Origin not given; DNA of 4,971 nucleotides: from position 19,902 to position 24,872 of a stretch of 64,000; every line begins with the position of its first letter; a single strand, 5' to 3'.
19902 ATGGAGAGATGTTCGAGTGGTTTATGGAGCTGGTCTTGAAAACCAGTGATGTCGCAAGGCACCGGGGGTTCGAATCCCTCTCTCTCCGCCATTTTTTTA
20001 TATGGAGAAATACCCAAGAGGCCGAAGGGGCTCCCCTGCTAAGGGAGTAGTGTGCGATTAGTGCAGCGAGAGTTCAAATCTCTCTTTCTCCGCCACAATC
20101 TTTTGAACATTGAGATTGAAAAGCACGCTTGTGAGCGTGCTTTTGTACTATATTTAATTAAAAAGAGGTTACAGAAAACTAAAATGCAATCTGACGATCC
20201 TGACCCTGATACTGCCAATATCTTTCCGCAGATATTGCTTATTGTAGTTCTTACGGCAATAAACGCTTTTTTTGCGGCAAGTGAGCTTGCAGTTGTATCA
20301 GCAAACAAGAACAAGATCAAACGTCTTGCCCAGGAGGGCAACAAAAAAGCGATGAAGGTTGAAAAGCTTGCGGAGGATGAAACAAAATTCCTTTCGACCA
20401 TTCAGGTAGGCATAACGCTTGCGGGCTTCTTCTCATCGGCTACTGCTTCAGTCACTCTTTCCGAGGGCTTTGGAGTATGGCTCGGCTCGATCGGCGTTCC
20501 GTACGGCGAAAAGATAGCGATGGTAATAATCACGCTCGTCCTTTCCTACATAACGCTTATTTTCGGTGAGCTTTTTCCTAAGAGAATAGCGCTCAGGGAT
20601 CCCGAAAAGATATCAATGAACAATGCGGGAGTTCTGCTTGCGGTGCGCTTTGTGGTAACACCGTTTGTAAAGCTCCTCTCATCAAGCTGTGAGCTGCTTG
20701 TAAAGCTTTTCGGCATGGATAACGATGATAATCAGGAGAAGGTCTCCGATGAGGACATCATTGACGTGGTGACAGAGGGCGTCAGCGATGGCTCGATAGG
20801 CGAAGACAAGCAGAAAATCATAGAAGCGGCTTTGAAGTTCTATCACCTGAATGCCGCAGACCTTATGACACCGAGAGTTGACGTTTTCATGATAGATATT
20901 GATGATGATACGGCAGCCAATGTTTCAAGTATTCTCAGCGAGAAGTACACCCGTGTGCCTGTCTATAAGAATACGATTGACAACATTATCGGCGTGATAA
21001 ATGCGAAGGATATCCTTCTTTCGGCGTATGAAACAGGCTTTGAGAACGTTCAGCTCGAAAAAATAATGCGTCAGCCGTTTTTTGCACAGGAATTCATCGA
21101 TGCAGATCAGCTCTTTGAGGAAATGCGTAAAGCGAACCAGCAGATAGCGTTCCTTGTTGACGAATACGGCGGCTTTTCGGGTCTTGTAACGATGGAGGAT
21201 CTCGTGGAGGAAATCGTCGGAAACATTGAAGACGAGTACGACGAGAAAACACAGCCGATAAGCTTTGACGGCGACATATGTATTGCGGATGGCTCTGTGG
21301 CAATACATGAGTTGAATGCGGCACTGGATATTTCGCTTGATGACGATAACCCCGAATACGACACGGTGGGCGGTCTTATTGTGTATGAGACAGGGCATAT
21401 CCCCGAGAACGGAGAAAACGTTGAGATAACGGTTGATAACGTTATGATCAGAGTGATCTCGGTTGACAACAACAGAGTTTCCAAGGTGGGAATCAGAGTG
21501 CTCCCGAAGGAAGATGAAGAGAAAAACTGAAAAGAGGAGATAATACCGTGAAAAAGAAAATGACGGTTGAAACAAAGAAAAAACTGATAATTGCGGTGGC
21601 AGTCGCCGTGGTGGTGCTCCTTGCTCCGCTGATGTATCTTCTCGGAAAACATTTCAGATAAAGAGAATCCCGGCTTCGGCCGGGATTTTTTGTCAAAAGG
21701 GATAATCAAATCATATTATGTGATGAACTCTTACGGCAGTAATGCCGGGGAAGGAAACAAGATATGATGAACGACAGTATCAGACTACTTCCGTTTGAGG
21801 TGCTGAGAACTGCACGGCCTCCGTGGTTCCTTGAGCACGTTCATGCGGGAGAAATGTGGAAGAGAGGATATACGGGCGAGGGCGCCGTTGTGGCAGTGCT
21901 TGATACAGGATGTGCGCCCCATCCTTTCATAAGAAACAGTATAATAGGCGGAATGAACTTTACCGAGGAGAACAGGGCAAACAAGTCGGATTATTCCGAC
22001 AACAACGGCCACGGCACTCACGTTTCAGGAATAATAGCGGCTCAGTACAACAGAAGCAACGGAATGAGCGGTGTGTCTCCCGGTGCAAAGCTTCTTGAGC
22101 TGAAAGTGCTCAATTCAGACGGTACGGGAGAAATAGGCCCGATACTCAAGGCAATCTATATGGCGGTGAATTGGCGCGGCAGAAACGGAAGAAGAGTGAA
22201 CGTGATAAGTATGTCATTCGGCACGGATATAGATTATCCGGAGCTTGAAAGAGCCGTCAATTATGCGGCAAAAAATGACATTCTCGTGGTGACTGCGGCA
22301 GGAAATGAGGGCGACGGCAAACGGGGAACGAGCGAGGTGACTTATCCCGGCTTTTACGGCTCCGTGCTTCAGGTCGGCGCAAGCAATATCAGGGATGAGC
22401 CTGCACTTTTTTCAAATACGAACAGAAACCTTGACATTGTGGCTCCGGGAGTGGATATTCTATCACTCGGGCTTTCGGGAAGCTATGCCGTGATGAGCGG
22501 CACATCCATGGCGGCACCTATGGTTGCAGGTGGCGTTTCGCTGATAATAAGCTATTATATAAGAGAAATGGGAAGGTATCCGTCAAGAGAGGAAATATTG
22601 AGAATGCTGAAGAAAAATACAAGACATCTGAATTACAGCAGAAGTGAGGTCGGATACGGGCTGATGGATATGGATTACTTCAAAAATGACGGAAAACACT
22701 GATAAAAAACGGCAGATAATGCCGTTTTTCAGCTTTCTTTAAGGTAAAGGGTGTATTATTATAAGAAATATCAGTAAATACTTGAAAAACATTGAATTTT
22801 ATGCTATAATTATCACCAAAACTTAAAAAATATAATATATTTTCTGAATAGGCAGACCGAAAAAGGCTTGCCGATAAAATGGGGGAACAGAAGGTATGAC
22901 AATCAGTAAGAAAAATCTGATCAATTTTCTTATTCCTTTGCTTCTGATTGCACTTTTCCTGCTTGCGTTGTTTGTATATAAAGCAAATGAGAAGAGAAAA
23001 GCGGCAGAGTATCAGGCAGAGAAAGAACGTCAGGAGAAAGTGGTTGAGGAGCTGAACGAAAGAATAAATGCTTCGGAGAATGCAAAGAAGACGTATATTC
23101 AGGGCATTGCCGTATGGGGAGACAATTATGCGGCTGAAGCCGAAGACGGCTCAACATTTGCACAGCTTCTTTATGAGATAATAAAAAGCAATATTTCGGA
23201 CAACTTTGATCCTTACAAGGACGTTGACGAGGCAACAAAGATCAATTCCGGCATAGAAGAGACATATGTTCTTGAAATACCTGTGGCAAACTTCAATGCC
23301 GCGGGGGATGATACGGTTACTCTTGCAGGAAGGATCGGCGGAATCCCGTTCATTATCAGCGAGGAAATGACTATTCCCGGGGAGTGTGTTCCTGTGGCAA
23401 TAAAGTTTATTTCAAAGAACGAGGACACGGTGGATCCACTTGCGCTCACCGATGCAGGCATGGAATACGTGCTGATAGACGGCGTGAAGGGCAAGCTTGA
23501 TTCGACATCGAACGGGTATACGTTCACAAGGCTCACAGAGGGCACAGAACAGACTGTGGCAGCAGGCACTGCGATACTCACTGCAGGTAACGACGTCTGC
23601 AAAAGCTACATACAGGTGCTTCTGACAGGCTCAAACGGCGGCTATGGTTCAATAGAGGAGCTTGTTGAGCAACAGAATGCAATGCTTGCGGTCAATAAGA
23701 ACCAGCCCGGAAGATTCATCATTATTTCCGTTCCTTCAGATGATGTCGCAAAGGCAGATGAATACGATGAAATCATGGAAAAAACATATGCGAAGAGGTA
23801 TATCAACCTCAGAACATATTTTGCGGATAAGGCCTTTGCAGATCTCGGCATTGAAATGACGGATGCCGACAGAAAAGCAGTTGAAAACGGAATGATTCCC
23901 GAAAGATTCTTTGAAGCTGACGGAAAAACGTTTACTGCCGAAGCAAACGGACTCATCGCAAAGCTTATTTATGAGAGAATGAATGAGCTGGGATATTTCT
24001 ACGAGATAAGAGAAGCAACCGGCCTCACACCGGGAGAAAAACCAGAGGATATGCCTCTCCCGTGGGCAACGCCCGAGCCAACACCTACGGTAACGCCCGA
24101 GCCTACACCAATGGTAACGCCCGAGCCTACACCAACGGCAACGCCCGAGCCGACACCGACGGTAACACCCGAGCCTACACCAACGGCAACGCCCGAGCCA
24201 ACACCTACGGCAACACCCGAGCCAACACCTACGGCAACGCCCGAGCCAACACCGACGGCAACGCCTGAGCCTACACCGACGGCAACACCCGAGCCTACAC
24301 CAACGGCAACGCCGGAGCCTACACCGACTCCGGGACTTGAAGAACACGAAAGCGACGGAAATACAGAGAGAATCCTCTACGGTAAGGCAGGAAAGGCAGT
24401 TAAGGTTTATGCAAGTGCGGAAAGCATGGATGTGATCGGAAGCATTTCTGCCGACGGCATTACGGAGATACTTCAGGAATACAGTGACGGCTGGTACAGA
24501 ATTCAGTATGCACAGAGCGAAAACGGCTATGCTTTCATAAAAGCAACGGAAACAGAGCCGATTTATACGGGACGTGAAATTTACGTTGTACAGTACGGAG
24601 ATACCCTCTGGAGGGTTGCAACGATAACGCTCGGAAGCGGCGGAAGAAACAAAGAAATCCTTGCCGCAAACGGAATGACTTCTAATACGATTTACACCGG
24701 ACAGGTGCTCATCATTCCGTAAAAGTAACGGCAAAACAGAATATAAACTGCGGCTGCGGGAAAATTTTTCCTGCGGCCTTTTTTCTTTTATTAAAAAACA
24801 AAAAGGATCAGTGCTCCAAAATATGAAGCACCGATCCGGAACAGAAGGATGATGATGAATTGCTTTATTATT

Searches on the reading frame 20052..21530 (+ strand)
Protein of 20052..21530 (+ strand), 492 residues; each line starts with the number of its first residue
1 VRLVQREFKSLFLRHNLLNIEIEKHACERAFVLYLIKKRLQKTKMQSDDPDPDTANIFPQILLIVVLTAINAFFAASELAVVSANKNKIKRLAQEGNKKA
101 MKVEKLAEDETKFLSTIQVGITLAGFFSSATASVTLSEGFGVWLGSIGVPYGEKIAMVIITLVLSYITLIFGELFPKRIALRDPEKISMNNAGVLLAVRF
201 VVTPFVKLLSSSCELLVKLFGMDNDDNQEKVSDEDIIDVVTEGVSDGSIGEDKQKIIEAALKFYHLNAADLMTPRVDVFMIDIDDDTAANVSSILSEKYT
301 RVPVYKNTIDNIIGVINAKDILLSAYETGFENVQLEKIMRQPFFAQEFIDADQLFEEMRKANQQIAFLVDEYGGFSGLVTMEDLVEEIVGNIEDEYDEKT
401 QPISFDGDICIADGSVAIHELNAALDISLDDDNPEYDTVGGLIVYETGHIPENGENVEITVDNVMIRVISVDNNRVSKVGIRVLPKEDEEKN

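Call 16: search_protein_families(library=pfam, proteins=[window:20052-21530:+], max_evalue=0.00001)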
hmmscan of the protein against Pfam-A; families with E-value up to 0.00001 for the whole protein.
window:20052-21530:+ (492 aa): 3 families
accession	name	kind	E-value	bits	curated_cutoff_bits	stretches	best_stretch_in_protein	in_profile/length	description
PF01595.25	CNNM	-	8.2e-46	156.4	28.4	1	62-252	1-180/181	Cyclin M transmembrane N-terminal domain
PF03471.22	CorC_HlyC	-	5.4e-20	71.6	27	1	408-483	6-79/81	Transporter associated domain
PF00571.33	CBS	-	7.8e-13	49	24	0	337-389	3-56/57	CBS domain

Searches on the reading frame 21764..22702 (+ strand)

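Call 16: search_protein_families(library=pfam, proteins=[window:21764-22702:+], max_evalue=0.00001)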
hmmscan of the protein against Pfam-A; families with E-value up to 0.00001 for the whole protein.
window:21764-22702:+ (312 aa): 1 family
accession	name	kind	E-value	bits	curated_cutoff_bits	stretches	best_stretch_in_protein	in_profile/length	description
PF00082.27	Peptidase_S8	-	2.5e-52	178.4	21.8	1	38-299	1-288/288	Subtilase family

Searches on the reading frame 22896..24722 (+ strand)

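Call 16: search_protein_families(library=pfam, proteins=[window:22896-24722:+], max_evalue=0.00001)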
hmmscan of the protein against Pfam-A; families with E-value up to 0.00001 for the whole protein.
window:22896-24722:+ (608 aa): 1 family
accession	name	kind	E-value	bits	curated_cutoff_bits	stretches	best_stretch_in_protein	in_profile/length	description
PF01476.26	LysM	-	2.7e-10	40.5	20.9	1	563-608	1-43/43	LysM domain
